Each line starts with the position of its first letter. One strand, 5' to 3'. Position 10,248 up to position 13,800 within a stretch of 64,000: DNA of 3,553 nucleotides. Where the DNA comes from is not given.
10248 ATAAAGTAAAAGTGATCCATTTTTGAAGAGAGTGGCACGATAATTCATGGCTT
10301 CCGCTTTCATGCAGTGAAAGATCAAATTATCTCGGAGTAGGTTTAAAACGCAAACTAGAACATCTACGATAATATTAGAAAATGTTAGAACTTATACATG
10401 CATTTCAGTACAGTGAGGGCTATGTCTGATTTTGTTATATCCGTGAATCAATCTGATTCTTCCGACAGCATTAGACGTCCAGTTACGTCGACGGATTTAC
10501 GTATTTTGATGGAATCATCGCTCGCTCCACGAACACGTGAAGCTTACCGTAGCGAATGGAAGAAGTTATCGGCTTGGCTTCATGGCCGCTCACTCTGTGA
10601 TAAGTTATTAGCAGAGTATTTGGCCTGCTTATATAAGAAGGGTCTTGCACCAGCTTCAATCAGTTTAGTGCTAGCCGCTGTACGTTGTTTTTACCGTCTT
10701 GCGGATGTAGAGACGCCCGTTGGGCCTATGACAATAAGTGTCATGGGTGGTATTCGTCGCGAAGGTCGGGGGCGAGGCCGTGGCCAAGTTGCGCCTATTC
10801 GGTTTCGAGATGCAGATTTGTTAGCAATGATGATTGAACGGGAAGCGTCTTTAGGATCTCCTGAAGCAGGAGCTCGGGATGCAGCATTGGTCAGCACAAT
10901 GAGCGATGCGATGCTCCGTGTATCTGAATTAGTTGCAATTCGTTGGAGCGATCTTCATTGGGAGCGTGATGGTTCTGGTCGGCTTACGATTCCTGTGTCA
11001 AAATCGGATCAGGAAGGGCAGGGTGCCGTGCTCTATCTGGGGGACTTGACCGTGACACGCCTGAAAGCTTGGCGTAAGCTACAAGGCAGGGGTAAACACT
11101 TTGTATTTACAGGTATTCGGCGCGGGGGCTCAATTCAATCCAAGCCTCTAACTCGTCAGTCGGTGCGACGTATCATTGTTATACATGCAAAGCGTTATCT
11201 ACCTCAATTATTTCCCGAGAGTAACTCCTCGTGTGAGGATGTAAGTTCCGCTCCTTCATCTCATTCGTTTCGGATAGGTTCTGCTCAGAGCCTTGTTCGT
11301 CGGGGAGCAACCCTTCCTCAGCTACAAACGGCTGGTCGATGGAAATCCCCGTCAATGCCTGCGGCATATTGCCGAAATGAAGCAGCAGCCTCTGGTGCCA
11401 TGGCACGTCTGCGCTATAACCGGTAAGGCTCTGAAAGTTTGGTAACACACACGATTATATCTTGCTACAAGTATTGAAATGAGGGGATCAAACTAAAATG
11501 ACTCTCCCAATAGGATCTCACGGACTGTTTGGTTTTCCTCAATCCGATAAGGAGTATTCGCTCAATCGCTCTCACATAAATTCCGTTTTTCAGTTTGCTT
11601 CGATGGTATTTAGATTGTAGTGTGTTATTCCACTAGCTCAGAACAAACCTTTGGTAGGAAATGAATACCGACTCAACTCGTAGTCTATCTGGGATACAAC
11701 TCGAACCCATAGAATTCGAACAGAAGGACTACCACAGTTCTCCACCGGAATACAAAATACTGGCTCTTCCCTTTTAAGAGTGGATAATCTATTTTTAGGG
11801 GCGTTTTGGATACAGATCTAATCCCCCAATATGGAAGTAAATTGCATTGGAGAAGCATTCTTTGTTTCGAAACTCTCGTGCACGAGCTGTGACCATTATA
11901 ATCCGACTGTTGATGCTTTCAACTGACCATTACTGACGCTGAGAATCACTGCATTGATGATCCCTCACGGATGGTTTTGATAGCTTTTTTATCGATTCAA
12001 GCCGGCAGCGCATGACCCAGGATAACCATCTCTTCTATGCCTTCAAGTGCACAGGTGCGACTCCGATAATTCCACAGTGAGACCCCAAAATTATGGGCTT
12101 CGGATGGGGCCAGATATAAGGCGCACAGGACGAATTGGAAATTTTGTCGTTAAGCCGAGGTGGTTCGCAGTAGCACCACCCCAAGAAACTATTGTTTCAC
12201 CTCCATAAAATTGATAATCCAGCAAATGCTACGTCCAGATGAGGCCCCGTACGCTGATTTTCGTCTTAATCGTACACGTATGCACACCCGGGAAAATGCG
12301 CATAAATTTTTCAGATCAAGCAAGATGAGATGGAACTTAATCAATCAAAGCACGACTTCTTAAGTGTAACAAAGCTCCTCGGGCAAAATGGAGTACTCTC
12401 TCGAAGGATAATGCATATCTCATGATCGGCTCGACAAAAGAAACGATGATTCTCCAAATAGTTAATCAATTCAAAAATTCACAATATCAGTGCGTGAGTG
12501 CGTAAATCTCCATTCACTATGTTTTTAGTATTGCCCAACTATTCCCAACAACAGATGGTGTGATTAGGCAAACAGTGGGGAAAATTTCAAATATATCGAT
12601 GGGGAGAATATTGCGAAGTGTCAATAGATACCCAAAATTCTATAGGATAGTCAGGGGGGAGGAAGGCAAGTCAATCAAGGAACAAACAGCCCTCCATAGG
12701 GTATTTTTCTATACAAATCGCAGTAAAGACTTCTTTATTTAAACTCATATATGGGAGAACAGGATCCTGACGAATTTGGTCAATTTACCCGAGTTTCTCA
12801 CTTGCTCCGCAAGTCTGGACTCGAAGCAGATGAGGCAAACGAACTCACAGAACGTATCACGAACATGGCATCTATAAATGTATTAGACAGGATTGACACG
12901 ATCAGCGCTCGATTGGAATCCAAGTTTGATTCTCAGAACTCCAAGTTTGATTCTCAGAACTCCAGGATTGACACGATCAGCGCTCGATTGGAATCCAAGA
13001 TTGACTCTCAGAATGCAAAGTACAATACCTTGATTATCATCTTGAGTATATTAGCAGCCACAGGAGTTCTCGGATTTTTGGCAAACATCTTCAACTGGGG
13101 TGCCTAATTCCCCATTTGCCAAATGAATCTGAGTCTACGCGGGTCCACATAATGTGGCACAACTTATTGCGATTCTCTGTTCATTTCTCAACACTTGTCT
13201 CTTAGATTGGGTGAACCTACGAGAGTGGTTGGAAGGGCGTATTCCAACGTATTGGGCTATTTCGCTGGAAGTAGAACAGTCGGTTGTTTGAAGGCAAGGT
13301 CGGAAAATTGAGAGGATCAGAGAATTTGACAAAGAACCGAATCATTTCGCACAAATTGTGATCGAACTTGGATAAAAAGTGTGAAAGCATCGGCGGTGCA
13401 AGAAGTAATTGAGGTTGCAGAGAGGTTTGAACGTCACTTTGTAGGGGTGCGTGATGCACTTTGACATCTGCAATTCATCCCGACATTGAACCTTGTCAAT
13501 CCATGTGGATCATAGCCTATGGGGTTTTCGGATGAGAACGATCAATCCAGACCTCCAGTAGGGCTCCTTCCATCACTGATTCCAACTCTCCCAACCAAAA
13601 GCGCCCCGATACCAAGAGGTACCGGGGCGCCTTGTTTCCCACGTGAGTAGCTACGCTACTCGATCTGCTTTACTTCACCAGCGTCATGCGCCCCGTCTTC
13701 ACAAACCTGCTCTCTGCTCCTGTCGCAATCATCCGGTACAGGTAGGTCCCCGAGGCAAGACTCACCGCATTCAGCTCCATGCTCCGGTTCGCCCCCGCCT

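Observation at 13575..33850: Two divergent giant T9SS genes form a ~5.8-kb inverted repeat that brackets an 8.6-kb defence cargo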

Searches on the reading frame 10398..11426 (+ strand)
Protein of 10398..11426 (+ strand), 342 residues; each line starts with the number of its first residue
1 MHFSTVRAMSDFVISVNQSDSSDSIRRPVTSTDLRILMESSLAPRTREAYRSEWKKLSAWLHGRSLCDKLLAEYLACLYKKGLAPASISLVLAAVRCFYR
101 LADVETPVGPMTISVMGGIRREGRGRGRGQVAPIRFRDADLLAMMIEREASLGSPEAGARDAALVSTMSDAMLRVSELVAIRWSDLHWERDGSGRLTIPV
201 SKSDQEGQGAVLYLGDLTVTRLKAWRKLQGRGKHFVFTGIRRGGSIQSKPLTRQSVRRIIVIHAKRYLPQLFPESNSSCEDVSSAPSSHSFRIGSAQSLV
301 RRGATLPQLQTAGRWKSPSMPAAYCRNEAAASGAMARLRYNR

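Call 11: search_protein_families(library=pfam, proteins=[window:10398-11426:+], max_evalue=0.001)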
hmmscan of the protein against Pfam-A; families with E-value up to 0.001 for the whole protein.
window:10398-11426:+ (342 aa): 2 families
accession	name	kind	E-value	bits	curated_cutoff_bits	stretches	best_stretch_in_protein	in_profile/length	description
PF00589.27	Phage_integrase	-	2.5e-12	47.4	27.1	1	157-328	20-169/172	Phage integrase family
PF02899.23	Phage_int_SAM_1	-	3.5e-06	27.7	22.3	1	38-102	10-79/83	Phage integrase, N-terminal SAM-like domain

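Call 39: search_protein_families(library=ncbifam, proteins=[window:10398-11426:+], max_evalue=0.001)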
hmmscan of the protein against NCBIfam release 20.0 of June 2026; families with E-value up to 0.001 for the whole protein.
window:10398-11426:+ (342 aa): 4 families
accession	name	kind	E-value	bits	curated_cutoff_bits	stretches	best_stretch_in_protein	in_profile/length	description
TIGR02225.1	recomb_XerD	equivalog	1.2e-11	44.4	329.6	1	37-310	8-257/290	site-specific tyrosine recombinase XerD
TIGR02224.1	recomb_XerC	equivalog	1.9e-10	40.6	335.15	1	38-227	9-189/295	tyrosine recombinase XerC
NF040815.2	recomb_XerA_Arch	equivalog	1e-09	38.4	220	1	41-311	11-238/263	site-specific tyrosine recombinase/integron integrase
NF001399.0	PRK00283.1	subfamily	8e-09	35.2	279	1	36-265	16-233/300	tyrosine recombinase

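Call 75: find_encoding_contigs(protein=window:10398-11426:+, flank=10000, max_places=10)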
Protein window:10398-11426:+ (342 aa): no gene with exactly this product is on record in the collection.

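Call 76: find_homologous_proteins(query=window:10398-11426:+, max_evalue=1e-30)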
Query window:10398-11426:+ (342 aa): 665 proteins with E <= 1e-30 among 7599 candidates; the best 120 are listed.
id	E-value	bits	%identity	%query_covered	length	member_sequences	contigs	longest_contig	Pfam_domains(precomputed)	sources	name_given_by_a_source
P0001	4.0e-221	751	100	100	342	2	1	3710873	PF00589.28,PF02899.24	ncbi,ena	-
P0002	2.7e-161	554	76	98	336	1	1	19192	PF00589.28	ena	-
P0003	1.6e-159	548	78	92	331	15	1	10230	PF00589.28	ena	-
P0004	3.5e-159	547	78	98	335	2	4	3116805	PF00589.28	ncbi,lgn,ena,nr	ncbi:MAG: tyrosine-type recombinase/integrase [Bacteroidetes bacterium]|nr:tyrosine-type recombinase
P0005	4.6e-158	543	73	98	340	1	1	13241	PF00589.28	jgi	-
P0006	1.9e-157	541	78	91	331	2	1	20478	PF00589.28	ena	-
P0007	3.5e-157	541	74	100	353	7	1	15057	PF00589.28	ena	-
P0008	1.4e-156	539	74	98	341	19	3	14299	PF00589.28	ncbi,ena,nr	ncbi:MAG: tyrosine-type recombinase/integrase [Rhodothermaceae bacterium]|nr:tyrosine-type recombina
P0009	3.2e-153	528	76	92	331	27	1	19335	PF00589.28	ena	-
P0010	4.4e-134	465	70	91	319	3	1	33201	PF00589.28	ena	-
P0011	2.7e-133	462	66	99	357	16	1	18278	PF00589.28,PF02899.24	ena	-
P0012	5.0e-71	258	44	97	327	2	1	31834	PF00589.28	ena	-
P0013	5.0e-71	258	49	89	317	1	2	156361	PF00589.28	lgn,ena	-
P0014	1.5e-70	256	44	100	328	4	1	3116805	PF00589.28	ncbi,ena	-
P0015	1.8e-70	256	44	97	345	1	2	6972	PF00589.28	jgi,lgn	-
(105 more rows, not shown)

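Call 77: find_encoding_contigs(protein=P0002, flank=10000, max_places=2)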
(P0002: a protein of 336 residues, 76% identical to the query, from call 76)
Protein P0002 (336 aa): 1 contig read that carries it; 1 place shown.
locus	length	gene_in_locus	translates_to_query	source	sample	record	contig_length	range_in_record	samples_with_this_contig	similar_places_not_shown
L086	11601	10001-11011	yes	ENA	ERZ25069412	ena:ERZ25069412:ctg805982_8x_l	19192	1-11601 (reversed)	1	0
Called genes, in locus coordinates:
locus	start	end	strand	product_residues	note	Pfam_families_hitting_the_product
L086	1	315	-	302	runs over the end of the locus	PF04610:TrbL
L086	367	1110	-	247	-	-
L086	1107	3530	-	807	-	PF27097:VirB4_TrbE_N, PF03135:CagE_TrbE_VirB (weak), PF19044:P-loop_TraG (weak)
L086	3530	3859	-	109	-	-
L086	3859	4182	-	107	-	PF04956:TrbC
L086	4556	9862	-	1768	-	PF14344:DUF4397, PF18962:Por_Secre_tail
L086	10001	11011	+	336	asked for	PF00589:Phage_integrase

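Call 78: find_encoding_contigs(protein=P0010, flank=10000, max_places=2)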
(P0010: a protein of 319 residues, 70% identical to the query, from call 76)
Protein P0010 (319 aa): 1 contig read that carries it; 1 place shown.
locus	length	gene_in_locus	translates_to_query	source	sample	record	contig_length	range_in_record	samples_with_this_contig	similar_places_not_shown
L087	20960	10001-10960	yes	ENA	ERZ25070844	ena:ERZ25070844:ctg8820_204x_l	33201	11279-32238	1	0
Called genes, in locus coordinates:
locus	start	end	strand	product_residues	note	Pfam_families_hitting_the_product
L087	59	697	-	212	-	-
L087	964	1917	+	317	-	PF02371:Transposase_20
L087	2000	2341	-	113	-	PF01610:DDE_Tnp_ISL3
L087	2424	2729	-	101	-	PF14690:Zn_ribbon_ISL3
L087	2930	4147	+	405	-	PF14690:Zn_ribbon_ISL3 (faint), PF13542:HTH_Tnp_ISL3, PF01610:DDE_Tnp_ISL3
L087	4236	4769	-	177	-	PF18962:Por_Secre_tail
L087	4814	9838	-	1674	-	PF14344:DUF4397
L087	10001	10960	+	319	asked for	PF00589:Phage_integrase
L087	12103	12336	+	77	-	-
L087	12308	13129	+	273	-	PF17761:DUF1016_N, PF06250:YhcG_C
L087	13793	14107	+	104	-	PF15919:HicB_lk_antitox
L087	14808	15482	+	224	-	PF04326:SLFN_AlbA_2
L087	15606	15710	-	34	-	-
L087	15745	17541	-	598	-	PF02534:T4SS-DNA_transf, PF10412:TrwB_AAD_bind, PF12696:TraG-D_C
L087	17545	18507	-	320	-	PF03743:TrbI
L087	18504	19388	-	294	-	PF03524:CagX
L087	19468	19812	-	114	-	-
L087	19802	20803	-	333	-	PF03432:Relaxase, PF22863:TraI_middle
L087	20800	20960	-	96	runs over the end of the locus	PF21983:NikA-like (weak)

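Call 79: find_encoding_contigs(protein=P0006, flank=10000, max_places=2)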
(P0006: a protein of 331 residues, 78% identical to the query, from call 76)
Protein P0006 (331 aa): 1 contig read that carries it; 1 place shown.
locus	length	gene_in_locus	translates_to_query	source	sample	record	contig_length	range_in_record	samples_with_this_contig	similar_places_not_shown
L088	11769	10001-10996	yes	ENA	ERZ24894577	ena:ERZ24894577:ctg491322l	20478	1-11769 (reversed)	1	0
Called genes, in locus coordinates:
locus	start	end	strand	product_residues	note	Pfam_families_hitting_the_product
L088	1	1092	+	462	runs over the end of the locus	-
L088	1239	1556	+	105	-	-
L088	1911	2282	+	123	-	-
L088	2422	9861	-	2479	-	PF25523:Ig_RIMBP2 (faint), PF25788:Ig_Rha78A_N (faint), PF25059:FN3_DSCAM-DSCAML_C (faint), PF00041:fn3, PF16656:Pur_ac_phosph_N (weak), PF00041:fn3, PF14344:DUF4397, PF18962:Por_Secre_tail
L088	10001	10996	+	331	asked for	PF00589:Phage_integrase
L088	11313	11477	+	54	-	-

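Call 81: find_encoding_contigs(protein=P0009, flank=10000, max_places=6)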
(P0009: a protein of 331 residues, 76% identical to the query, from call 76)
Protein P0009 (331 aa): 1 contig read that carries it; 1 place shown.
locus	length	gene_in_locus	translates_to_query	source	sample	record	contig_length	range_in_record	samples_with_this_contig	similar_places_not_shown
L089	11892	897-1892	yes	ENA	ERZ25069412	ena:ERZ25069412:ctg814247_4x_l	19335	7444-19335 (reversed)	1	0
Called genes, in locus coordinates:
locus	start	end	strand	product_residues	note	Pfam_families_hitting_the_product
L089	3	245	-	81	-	?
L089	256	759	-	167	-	-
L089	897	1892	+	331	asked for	PF00589:Phage_integrase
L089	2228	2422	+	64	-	-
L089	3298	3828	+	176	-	-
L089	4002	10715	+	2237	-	PF16656:Pur_ac_phosph_N (faint), PF25059:FN3_DSCAM-DSCAML_C (faint), PF25788:Ig_Rha78A_N (faint), PF00041:fn3, PF14344:DUF4397, PF18962:Por_Secre_tail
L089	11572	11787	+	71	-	-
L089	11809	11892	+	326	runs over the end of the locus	PF13289:SIR2_2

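Call 82: find_encoding_contigs(protein=P0008, flank=10000, max_places=6)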
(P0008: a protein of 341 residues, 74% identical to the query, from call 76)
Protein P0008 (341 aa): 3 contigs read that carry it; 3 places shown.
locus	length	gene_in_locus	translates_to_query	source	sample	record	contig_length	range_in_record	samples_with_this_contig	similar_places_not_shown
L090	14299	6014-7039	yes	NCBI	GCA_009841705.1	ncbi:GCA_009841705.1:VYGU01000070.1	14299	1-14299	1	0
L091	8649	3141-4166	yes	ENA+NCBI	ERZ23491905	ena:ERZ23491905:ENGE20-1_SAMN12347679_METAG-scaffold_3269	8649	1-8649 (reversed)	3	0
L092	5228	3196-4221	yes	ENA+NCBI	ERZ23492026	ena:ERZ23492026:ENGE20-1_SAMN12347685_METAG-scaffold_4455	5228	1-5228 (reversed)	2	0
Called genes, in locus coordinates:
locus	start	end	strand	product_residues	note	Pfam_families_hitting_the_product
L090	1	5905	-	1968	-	PF25523:Ig_RIMBP2 (faint), PF25788:Ig_Rha78A_N (faint), PF16656:Pur_ac_phosph_N (faint), PF25059:FN3_DSCAM-DSCAML_C (faint), PF00041:fn3 (weak), PF00754:F5_F8_type_C (faint), PF00041:fn3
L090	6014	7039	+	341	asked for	PF00589:Phage_integrase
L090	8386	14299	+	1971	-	PF16655:PhoD_N (faint), PF00754:F5_F8_type_C (faint), PF25059:FN3_DSCAM-DSCAML_C (faint), PF00041:fn3, PF16656:Pur_ac_phosph_N (weak)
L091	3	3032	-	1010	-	?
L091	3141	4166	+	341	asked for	PF00589:Phage_integrase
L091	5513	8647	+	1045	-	PF16655:PhoD_N (faint), PF25523:Ig_RIMBP2 (faint), PF00754:F5_F8_type_C (faint), PF25059:FN3_DSCAM-DSCAML_C (faint), PF00041:fn3, PF16656:Pur_ac_phosph_N (weak)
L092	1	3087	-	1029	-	PF25523:Ig_RIMBP2 (faint), PF22633:F5_F8_type_C_2 (faint), PF25788:Ig_Rha78A_N (faint), PF16656:Pur_ac_phosph_N (faint), PF16655:PhoD_N (faint), PF25059:FN3_DSCAM-DSCAML_C (faint), PF00754:F5_F8_type_C (faint), PF00041:fn3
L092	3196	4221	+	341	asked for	PF00589:Phage_integrase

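Call 83: find_encoding_contigs(protein=P0011, flank=10000, max_places=6)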
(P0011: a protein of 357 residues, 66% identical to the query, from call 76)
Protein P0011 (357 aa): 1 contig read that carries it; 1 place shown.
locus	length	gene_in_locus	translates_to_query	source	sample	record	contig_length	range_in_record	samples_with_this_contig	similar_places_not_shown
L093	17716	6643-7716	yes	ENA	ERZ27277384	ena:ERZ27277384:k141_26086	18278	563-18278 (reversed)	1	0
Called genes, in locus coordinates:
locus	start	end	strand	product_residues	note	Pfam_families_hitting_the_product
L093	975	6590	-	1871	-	PF14344:DUF4397, PF18962:Por_Secre_tail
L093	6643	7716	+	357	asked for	PF02899:Phage_int_SAM_1 (faint), PF00589:Phage_integrase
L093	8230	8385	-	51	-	-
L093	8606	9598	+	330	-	PF00275:EPSP_synthase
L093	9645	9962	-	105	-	PF01035:DNA_binding_1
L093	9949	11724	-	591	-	-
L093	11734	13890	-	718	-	PF01839:FG-GAP (faint), PF13517:FG-GAP_3, PF07593:UnbV_ASPIC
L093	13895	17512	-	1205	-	PF01839:FG-GAP (faint), PF13517:FG-GAP_3, PF07593:UnbV_ASPIC, PF13517:FG-GAP_3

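Call 93: list_cluster_members(proteins=[P0001])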
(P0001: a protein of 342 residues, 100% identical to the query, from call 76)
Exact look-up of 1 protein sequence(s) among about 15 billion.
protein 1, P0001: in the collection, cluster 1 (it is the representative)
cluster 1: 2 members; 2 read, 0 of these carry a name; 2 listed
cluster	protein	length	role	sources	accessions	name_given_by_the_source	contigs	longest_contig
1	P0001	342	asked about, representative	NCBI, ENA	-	-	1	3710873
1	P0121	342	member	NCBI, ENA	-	-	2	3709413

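Call 94: find_encoding_contigs(protein=P0121, flank=10000, max_places=4)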
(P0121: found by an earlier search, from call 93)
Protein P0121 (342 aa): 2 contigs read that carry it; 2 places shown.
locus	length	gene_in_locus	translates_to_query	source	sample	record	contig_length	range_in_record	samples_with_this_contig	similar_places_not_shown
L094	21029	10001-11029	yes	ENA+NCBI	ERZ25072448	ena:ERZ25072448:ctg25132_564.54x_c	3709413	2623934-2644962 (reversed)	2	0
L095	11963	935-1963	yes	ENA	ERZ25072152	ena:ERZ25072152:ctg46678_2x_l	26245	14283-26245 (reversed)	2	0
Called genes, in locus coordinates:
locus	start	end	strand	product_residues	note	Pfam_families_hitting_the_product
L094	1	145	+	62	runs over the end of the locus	-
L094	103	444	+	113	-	PF00078:RVT_1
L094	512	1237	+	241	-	PF00078:RVT_1, PF08388:GIIM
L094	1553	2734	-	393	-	PF13191:AAA_16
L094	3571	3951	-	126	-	-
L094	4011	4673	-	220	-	PF04335:VirB8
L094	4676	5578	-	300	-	PF04610:TrbL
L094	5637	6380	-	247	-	-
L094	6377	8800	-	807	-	PF27097:VirB4_TrbE_N, PF03135:CagE_TrbE_VirB (weak), PF19044:P-loop_TraG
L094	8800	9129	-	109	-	-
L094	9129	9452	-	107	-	PF04956:TrbC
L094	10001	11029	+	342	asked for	PF02899:Phage_int_SAM_1 (weak), PF00589:Phage_integrase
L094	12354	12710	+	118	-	-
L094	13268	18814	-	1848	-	PF14344:DUF4397, PF18962:Por_Secre_tail (weak)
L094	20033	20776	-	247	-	PF01609:DDE_Tnp_1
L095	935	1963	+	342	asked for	PF02899:Phage_int_SAM_1 (weak), PF00589:Phage_integrase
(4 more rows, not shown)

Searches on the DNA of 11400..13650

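Call 91: search_rna_families(source=window, start=11400, end=13650, threshold=evalue, max_evalue=1)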
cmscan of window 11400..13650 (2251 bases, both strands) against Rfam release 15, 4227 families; matches with E-value up to 1: 1.
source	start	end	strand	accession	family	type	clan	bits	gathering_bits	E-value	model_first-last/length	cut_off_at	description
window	11683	11762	-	RF02219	ZNRD1-AS1_2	Gene; lncRNA;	-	16.2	60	0.72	1-76/76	no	ZNRD1 antisense RNA 1 conserved region 2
